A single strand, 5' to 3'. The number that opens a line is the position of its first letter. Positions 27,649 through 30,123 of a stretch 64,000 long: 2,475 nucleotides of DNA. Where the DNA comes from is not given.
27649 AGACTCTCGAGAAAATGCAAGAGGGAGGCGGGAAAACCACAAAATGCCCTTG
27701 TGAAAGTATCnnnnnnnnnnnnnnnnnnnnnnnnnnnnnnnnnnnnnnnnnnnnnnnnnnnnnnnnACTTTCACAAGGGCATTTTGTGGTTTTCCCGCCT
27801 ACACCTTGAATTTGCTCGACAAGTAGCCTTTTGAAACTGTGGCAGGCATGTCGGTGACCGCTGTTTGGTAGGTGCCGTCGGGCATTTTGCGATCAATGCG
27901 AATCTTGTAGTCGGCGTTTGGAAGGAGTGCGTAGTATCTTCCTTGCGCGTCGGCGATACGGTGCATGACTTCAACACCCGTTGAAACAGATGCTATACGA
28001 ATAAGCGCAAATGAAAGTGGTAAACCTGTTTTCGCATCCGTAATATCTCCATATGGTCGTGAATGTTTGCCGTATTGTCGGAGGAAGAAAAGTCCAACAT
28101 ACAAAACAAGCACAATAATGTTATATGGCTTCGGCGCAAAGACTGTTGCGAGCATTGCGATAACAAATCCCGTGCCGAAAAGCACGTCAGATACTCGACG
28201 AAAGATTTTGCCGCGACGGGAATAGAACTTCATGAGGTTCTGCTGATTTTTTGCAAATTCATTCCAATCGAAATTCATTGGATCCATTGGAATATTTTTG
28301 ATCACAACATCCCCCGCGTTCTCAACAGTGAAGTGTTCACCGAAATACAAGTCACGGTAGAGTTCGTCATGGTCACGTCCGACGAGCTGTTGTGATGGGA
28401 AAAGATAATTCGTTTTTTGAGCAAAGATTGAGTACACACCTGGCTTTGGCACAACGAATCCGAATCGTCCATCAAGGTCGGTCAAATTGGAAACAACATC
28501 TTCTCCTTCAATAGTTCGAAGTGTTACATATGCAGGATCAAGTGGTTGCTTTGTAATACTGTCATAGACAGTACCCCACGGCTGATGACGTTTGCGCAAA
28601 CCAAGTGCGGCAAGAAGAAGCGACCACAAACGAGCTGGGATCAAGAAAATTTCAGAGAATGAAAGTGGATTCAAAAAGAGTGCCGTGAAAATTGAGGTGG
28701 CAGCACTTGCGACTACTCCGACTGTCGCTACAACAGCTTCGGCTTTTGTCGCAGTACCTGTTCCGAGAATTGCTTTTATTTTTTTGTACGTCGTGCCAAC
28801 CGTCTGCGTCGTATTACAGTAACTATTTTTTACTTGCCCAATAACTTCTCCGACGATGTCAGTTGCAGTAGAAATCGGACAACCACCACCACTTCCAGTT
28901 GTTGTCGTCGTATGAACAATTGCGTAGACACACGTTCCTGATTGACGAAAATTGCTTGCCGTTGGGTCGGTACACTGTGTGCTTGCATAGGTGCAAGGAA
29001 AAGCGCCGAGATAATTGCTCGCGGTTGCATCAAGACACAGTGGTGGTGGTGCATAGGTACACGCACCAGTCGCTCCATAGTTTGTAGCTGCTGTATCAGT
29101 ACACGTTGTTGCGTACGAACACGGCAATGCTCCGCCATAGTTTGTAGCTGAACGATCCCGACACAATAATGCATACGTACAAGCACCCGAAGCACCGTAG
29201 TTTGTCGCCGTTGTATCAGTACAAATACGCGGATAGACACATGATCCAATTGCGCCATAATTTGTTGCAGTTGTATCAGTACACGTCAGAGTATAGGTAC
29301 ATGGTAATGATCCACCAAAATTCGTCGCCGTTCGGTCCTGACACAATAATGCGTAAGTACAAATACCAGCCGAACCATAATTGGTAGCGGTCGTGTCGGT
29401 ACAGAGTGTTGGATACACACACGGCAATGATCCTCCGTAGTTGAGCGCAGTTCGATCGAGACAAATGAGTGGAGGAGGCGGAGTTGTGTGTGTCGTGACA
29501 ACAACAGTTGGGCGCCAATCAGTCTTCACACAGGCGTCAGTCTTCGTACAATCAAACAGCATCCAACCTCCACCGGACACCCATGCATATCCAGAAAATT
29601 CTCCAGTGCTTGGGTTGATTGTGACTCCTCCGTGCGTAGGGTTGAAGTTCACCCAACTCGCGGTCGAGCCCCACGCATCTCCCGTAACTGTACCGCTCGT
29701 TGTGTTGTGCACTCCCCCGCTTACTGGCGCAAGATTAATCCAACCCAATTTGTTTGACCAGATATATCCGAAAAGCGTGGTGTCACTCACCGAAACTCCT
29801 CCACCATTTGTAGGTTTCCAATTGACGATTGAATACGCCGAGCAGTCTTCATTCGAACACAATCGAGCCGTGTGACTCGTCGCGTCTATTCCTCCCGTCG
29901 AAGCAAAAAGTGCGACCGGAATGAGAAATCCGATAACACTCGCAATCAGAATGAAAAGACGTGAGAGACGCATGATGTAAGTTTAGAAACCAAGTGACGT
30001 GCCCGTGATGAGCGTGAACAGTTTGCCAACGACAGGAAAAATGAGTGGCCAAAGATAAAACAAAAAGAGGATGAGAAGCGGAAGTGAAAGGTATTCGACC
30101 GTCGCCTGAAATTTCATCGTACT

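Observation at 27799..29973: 724-aa envelope protein with nine 20-residue two-cysteine repeats, and a GYAWS...GW motif shared with a T4P-linked secreted protein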

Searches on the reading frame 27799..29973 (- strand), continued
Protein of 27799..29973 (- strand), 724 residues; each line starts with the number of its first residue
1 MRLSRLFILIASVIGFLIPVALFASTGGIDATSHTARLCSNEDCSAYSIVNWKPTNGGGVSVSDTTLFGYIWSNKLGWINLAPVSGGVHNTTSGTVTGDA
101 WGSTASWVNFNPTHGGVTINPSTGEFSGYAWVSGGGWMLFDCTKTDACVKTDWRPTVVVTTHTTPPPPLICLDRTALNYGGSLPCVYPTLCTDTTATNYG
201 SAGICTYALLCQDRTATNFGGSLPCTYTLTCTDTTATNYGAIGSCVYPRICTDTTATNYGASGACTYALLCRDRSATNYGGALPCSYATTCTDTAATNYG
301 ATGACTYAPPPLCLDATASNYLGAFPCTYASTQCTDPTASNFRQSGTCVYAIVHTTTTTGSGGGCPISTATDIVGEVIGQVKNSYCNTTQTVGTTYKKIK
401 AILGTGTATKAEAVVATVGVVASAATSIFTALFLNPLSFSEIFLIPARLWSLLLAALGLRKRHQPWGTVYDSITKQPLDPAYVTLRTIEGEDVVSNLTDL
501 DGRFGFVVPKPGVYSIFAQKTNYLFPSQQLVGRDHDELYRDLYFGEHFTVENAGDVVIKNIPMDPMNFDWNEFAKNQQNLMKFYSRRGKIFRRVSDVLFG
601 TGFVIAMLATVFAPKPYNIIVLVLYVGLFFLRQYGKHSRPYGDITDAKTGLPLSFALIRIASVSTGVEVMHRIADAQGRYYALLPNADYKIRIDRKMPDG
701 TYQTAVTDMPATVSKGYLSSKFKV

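Call 21: find_encoding_contigs(protein=P0081, flank=6000, max_places=1)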
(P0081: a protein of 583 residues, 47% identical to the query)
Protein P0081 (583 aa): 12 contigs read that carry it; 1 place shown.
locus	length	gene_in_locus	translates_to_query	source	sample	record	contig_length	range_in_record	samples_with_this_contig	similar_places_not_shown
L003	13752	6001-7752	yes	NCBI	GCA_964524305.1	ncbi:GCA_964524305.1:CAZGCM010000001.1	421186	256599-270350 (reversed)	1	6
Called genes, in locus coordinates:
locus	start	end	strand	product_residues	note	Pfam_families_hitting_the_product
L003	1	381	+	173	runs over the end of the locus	PF00383:dCMP_cyt_deam_1, PF14437:MafB19-deam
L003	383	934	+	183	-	PF13238:AAA_18, PF13207:AAA_17 (weak)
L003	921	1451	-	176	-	PF00186:DHFR_1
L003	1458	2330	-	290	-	PF00303:Thymidylat_synt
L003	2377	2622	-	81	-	-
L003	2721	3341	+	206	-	PF02163:Peptidase_M50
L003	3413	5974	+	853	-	PF13884:Peptidase_S74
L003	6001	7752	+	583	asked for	PF13715:CarbopepD_reg_2 (faint), PF13620:CarboxypepD_reg, PF17210:SdrD_B (faint)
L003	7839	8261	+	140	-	PF00164:Ribosom_S12_S23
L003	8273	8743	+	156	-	PF00177:Ribosomal_S7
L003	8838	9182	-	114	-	-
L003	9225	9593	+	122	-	PF09827:CRISPR_Cas2 (weak), PF20803:PaaX_M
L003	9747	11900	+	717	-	PF00009:GTP_EFTU, PF03144:GTP_EFTU_D2, PF22042:EF-G_D2, PF14492:EFG_III, PF16658:RF3_C (weak), PF03764:EFG_IV, PF00679:EFG_C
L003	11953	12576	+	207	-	-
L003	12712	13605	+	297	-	PF00696:AA_kinase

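Call 22: find_encoding_contigs(protein=P0103, flank=6000, max_places=1)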
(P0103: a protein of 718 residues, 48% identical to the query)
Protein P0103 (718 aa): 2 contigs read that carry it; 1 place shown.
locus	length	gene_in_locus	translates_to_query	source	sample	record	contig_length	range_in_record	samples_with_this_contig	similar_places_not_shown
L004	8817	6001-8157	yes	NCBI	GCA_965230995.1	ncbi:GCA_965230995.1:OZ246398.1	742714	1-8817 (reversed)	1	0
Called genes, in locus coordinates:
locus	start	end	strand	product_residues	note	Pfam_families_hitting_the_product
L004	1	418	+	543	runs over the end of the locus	PF00118:Cpn60_TCP1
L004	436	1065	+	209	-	PF04011:LemA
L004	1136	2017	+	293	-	PF01435:Peptidase_M48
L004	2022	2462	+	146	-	-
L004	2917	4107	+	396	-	-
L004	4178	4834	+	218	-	-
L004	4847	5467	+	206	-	PF07690:MFS_1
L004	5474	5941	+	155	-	PF02643:DUF192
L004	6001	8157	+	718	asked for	PF13715:CarbopepD_reg_2 (faint), PF13620:CarboxypepD_reg (weak)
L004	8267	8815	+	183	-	?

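Call 23: predict_structure(alignment_id=A1)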
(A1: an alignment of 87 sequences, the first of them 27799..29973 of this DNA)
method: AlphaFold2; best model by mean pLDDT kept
length: 724 residues; sequences in the alignment: 87
mean_pLDDT: 76.4   pTM: 0.38
mean pLDDT of the five models: 76.4, 75.9, 73.3, 72.7, 71.8
residues with pLDDT >= 90: 191; 70-90: 327; 50-70: 144; < 50: 62
segments of 3 or more residues with pLDDT < 50: 21-23, 159-189, 352-362, 466-474, 579-584
pLDDT, mean of each block of 10 residues (from residue 1): 71 64 71 96 95 89 95 95 94 95 91 95 95 96 97 73 37 38 43 75 74 82 80 77 72 76 71 81 79 76 67 74 74 70 76 41 57 72 74 75 67 72 67 59 70 73 51 53 90 87 86 86 58 61 72 87 59 53 60 84 88 82 89 69 91 90 90 85 92 86 92 93 93
secondary structure, 60 per line:
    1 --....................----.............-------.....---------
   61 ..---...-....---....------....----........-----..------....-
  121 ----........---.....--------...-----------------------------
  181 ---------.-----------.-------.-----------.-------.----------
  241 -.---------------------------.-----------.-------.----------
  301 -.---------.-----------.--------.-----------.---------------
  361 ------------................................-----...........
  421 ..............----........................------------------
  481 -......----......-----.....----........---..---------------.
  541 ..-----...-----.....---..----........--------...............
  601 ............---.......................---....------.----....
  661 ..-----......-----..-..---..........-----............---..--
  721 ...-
elements in order (helices of 4 or more, strands of 3 or more residues): H3-22 E27-39 E47-51 E66-68 E70-73 E77-80 E87-90 E95-102 E116-119 E125-132 E136-140 E149-151 H373-404 H410-434 H439-462 E482-487 E492-497 E503-507 E512-519 E548-550 E556-560 H570-577 H586-612 H616-638 E642-645 E657-662 E668-673 E687-696 E702-713 E721-723

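Call 26: fold_search(model_id=the predicted structure, library=pdb)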
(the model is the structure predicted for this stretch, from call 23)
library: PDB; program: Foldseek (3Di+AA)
matches with E <= 10: 225; with E <= 0.001: 0
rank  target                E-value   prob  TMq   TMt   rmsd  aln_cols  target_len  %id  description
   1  6fwv_A                2.9e-03  0.99  0.09  0.13  16.6       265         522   16  The Bacillus anthracis TIE protein (released 2018-08-08)
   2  6fwv_B                5.1e-03  0.97  0.09  0.13  16.5       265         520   15  The Bacillus anthracis TIE protein (released 2018-08-08)
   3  5z5m_C                6.7e-03  0.96  0.09  0.20  15.0       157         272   12  Crystal structure of (S)-allantoin synthase (released 2018-11-21)
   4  10ps                  7.9e-03  0.84  0.08  0.10  15.8       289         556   10  Crystal structure of SdrD A2-A3-B1-B2 domains from Staphylococcus aureus JH1 (released 2026-02-11)
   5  5z5m_A                1.3e-02  0.92  0.09  0.20  15.1       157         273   12  Crystal structure of (S)-allantoin synthase (released 2018-11-21)
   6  3rkp_B                1.5e-02  1.00  0.09  0.17   6.0       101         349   16  Crystal structure of BcpA*(D312A), the major pilin subunit of Bacillus cereus (released 2012-05-30)
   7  3kpt_B                2.2e-02  1.00  0.09  0.18   5.2       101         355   16  Crystal structure of BcpA, the major pilin subunit of Bacillus cereus (released 2009-11-24)
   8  3rkp_A                2.3e-02  0.99  0.09  0.17   6.4       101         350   15  Crystal structure of BcpA*(D312A), the major pilin subunit of Bacillus cereus (released 2012-05-30)
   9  1qmu_A                2.6e-02  0.99  0.09  0.16   9.0       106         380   20  Duck carboxypeptidase D domain II (released 2000-10-13)
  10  3qva_A                2.9e-02  0.99  0.08  0.44   5.3        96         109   18  Structure of Klebsiella pneumoniae 5-hydroxyisourate hydrolase (released 2011-08-24)
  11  4q14_A                3.2e-02  0.99  0.09  0.42   5.3       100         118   11  Crystal structure of 5-hydroxyisourate hydrolase from Brucella melitensis (released 2014-05-21)
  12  2gpz_A                4.0e-02  0.96  0.08  0.39   5.4        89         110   21  Transthyretin-like protein from Salmonella dublin (released 2006-05-16)
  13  3kpt_A                4.5e-02  0.99  0.09  0.17   6.0       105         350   16  Crystal structure of BcpA, the major pilin subunit of Bacillus cereus (released 2009-11-24)
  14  8uw4_A                4.7e-02  0.99  0.09  0.45   5.5        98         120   13  Crystal structure of hydroxyisourate hydrolase from Herbaspirillum seropedicae (released 2024-01-31)
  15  2h0e_B                4.7e-02  0.97  0.09  0.42   5.8        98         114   13  Crystal Structure of PucM in the absence of substrate (released 2006-06-27)
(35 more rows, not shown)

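Call 51: find_related_loci(query=A1, collection=genome_contigs, flank=5000)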
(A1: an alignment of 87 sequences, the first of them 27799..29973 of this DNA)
Query A1 (724 aa) in genome_contigs; peptide patterns used: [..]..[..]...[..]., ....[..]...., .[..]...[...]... (x = any residue, [..] = any of these).
537 stretches matched a pattern; 479 encode a relative of the query (tblastn E <= 1e-3); the best 80 are kept; 80 distinct loci.
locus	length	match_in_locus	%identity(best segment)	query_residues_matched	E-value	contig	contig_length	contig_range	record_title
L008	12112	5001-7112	87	1-724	0e+0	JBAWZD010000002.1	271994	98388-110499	MAG: bacterium isolate ELA106 MAG106_2, whole genome shotgun sequence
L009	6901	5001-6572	50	164-724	1e-177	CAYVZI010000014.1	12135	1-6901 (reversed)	MAG TPA_asm: uncultured Candidatus Saccharibacteria bacterium isolate SRP285395_co1_336 genome assembly, contig: NODE_85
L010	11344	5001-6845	68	1-724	2e-170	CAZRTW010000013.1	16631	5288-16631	MAG TPA_asm: uncultured Candidatus Saccharibacteria bacterium isolate SRP286056_co3_166 genome assembly, contig: NODE_35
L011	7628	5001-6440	54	164-724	1e-163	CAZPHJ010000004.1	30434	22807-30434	MAG TPA_asm: uncultured Candidatus Saccharibacteria bacterium isolate SRP278252_co1_146 genome assembly, contig: NODE_23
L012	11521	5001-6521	52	250-724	8e-163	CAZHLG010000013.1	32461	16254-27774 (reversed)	MAG TPA_asm: uncultured Candidatus Saccharibacteria bacterium isolate SRP135725_co1_42 genome assembly, contig: NODE_147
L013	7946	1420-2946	49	247-724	3e-159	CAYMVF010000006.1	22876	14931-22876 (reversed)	MAG TPA_asm: uncultured Candidatus Saccharibacteria bacterium isolate SRP257259_co1_410 genome assembly, contig: NODE_25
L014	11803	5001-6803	63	1-724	2e-155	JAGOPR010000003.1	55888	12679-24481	MAG: Candidatus Paceibacterota bacterium isolate Gw_Eff_bin_137 Gw_Eff_862_length_55888_cov_17.816431, whole genome shot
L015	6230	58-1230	56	334-724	1e-150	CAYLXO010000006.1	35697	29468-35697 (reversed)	MAG TPA_asm: uncultured Candidatus Saccharibacteria bacterium isolate SRP135725_co1_596 genome assembly, contig: NODE_12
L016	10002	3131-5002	68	1-724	2e-146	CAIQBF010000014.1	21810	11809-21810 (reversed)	uncultured bacterium isolate Loclat_bin-19288 genome assembly, contig: bin-19288:014/110, whole genome shotgun sequence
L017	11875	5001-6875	40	6-724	2e-143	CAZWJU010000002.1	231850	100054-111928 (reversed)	MAG TPA_asm: uncultured Candidatus Saccharibacteria bacterium isolate SRP278252_co2_131 genome assembly, contig: NODE_41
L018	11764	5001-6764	59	3-724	3e-142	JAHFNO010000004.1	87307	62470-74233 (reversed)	MAG: Candidatus Nomurabacteria bacterium isolate nzgw482 NODE_298_length_87308_cov_4.956438, whole genome shotgun sequen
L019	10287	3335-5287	37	1-724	1e-137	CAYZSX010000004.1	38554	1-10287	MAG TPA_asm: uncultured Candidatus Saccharibacteria bacterium isolate SRP133034_co1_51 genome assembly, contig: NODE_927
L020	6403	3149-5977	55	1-724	3e-132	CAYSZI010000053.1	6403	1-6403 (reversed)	MAG TPA_asm: uncultured Candidatus Saccharibacteria bacterium isolate SRP142039_co2_51 genome assembly, contig: NODE_127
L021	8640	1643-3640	38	20-724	4e-129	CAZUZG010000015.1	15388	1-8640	MAG TPA_asm: uncultured Candidatus Saccharibacteria bacterium isolate SRP269290_co1_795 genome assembly, contig: NODE_52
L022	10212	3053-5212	36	1-724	2e-126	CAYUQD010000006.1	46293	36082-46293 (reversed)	MAG TPA_asm: uncultured Candidatus Saccharibacteria bacterium isolate SRP285395_co2_363 genome assembly, contig: NODE_11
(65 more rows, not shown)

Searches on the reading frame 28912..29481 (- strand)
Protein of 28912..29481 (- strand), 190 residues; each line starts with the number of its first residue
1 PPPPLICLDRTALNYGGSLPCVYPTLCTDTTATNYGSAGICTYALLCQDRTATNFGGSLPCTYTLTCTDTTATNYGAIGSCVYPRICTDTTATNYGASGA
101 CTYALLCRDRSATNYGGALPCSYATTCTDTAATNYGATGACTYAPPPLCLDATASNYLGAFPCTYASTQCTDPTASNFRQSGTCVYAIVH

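Call 31: search_solved_structures(query=window:28912-29481:-, max_evalue=10, show_alignments=2)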
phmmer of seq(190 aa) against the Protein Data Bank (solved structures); distinct sequences matched with E-value up to 10: 2.
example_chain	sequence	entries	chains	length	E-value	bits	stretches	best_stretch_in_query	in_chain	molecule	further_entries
3jcs_I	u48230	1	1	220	1.6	11.7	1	72-121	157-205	ribosomal protein L13e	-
6az3_I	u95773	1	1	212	1.7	11.6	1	72-120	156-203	ribosomal protein eL13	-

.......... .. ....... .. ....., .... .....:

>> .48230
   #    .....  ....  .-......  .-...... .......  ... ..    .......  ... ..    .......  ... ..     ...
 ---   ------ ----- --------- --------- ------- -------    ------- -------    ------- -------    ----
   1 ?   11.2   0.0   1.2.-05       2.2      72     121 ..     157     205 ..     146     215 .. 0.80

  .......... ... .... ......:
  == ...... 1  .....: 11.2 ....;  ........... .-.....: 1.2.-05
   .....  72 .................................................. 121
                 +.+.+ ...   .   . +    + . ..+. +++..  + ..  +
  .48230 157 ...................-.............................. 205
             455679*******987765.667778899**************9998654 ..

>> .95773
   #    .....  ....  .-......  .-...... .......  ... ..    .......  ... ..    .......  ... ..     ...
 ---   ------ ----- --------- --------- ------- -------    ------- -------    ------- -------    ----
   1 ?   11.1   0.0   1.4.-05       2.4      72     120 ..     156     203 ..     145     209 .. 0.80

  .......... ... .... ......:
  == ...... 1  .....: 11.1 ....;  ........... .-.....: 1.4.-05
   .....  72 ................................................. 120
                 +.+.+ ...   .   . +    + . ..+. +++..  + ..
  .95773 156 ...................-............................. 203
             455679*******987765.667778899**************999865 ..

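Call 32: find_homologous_proteins(query=window:28912-29481:-)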
Query seq(190 aa): 500 candidates shared short words with the query, none scored E <= 0.001.

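Call 34: search_protein_families(library=pfam, proteins=[window:28912-29481:-], max_evalue=10)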
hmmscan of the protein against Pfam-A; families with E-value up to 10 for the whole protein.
seq(190 aa): 5 families
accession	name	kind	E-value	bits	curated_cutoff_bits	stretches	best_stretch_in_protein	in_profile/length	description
PF18322.6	CLIP_1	-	0.054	13.9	26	2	91-117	4-30/52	Serine protease Clip domain PPAF-2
PF10542.14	Vitelline_membr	-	0.075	13.4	25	1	20-39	16-35/38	Vitelline membrane cysteine-rich region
PF08992.16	QH-AmDH_gamma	-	1.9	9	25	1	87-133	5-51/75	Quinohemoprotein amine dehydrogenase, gamma subunit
PF10420.15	IL12p40_C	-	5.8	7.9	25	1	150-170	4-24/84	Cytokine interleukin-12p40 C-terminus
PF00304.26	Gamma-thionin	-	9.5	7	25.1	0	79-105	12-39/47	Gamma-thionin family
